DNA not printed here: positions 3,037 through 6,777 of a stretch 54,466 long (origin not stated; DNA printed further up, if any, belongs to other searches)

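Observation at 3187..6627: Corrinoid reductive activase with a whole GltD-like NAD(P)H/FAD/Fe-S module inserted into its ASKHA domain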

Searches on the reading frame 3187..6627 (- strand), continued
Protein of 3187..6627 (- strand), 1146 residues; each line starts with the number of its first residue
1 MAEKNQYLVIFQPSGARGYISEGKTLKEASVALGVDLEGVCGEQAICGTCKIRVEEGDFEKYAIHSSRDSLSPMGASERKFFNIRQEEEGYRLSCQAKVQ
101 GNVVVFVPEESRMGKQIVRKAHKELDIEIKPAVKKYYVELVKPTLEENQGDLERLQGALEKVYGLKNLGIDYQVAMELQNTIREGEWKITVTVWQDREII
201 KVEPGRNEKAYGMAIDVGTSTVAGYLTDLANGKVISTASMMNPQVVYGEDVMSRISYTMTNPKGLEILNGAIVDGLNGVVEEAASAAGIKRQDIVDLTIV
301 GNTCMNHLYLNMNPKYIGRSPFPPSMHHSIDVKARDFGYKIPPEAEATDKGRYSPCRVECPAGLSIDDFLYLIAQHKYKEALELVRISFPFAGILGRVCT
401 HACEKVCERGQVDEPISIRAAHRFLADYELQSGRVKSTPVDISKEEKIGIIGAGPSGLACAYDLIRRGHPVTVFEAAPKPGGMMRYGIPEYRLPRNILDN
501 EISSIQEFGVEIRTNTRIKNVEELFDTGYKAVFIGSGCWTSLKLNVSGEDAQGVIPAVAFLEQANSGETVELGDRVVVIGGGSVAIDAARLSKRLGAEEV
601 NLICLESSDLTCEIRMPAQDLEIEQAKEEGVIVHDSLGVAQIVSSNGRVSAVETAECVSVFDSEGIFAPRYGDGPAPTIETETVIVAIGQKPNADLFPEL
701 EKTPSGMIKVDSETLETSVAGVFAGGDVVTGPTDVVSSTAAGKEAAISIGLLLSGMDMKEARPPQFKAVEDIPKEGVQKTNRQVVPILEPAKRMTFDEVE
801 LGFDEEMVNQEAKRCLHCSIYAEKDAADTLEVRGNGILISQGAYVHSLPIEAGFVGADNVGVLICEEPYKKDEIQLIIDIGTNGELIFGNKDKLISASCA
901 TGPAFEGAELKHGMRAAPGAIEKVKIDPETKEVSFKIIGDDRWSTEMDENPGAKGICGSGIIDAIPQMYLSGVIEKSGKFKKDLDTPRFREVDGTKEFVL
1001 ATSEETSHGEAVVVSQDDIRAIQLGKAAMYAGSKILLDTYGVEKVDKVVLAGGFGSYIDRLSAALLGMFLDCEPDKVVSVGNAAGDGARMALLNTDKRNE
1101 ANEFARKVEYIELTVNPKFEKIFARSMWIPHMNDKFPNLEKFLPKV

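Call 9: search_solved_structures(query=window:3187-6627:-, max_evalue=0.00001, show_alignments=2)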
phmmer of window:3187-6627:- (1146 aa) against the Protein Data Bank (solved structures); distinct sequences matched with E-value up to 0.00001: 22.
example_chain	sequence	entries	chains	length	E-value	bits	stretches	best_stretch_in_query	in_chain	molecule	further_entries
3zyy_X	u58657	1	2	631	1.2e-100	341.3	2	842-1139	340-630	IRON-SULFUR CLUSTER BINDING PROTEIN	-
9bov_A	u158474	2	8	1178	1.2e-96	328.1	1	354-819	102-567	Molybdopterin oxidoreductase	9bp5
9n5u_A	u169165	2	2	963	1.4e-92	314.6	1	354-762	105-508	NfnA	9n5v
4c1n_K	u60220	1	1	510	1.1e-90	308.3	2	842-1133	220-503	IRON-SULFUR CLUSTER BINDING PROTEIN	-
4c1n_I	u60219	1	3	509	2.8e-90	307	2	842-1133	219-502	IRON-SULFUR CLUSTER BINDING PROTEIN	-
8oh5_C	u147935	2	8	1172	2.9e-86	293.7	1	354-819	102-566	Formate dehydrogenase-O, major subunit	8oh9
4ylf_B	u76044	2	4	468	1.1e-68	235.4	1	354-755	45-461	Dihydropyrimidine dehydrogenase subunit A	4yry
5vj7_A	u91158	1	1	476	1.2e-63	218.8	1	352-754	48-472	Oxidoreductase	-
5jca_L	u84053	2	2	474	6.3e-60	206.5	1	352-753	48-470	NADH-dependent Ferredoxin:NADP Oxidoreductase (NfnI) subunit alpha | NADH-dependent Ferredoxin:NADP Oxidoreductase subunit alpha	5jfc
6s6s_G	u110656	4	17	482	1.7e-42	148.8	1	356-749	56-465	Glutamate synthase [NADPH] small chain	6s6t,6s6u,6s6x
2vdc_G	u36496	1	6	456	1e-41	146.2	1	354-749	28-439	GLUTAMATE SYNTHASE [NADPH] SMALL CHAIN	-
7mfm_I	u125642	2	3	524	8.4e-32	113.4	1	360-758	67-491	Glutamate synthase (NADPH) small chain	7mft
7m31_A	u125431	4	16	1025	1.3e-24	89.6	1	350-748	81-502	Dihydropyrimidine dehydrogenase [NADP(+)]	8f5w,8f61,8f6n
1h7x_A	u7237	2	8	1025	1.3e-24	89.6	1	350-748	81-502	DIHYDROPYRIMIDINE DEHYDROGENASE | Dihydropyrimidine dehydrogenase [NADP(+)]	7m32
1gt8_A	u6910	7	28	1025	1.3e-24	89.6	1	350-748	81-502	DIHYDROPYRIMIDINE DEHYDROGENASE | Dihydropyrimidine dehydrogenase [NADP(+)]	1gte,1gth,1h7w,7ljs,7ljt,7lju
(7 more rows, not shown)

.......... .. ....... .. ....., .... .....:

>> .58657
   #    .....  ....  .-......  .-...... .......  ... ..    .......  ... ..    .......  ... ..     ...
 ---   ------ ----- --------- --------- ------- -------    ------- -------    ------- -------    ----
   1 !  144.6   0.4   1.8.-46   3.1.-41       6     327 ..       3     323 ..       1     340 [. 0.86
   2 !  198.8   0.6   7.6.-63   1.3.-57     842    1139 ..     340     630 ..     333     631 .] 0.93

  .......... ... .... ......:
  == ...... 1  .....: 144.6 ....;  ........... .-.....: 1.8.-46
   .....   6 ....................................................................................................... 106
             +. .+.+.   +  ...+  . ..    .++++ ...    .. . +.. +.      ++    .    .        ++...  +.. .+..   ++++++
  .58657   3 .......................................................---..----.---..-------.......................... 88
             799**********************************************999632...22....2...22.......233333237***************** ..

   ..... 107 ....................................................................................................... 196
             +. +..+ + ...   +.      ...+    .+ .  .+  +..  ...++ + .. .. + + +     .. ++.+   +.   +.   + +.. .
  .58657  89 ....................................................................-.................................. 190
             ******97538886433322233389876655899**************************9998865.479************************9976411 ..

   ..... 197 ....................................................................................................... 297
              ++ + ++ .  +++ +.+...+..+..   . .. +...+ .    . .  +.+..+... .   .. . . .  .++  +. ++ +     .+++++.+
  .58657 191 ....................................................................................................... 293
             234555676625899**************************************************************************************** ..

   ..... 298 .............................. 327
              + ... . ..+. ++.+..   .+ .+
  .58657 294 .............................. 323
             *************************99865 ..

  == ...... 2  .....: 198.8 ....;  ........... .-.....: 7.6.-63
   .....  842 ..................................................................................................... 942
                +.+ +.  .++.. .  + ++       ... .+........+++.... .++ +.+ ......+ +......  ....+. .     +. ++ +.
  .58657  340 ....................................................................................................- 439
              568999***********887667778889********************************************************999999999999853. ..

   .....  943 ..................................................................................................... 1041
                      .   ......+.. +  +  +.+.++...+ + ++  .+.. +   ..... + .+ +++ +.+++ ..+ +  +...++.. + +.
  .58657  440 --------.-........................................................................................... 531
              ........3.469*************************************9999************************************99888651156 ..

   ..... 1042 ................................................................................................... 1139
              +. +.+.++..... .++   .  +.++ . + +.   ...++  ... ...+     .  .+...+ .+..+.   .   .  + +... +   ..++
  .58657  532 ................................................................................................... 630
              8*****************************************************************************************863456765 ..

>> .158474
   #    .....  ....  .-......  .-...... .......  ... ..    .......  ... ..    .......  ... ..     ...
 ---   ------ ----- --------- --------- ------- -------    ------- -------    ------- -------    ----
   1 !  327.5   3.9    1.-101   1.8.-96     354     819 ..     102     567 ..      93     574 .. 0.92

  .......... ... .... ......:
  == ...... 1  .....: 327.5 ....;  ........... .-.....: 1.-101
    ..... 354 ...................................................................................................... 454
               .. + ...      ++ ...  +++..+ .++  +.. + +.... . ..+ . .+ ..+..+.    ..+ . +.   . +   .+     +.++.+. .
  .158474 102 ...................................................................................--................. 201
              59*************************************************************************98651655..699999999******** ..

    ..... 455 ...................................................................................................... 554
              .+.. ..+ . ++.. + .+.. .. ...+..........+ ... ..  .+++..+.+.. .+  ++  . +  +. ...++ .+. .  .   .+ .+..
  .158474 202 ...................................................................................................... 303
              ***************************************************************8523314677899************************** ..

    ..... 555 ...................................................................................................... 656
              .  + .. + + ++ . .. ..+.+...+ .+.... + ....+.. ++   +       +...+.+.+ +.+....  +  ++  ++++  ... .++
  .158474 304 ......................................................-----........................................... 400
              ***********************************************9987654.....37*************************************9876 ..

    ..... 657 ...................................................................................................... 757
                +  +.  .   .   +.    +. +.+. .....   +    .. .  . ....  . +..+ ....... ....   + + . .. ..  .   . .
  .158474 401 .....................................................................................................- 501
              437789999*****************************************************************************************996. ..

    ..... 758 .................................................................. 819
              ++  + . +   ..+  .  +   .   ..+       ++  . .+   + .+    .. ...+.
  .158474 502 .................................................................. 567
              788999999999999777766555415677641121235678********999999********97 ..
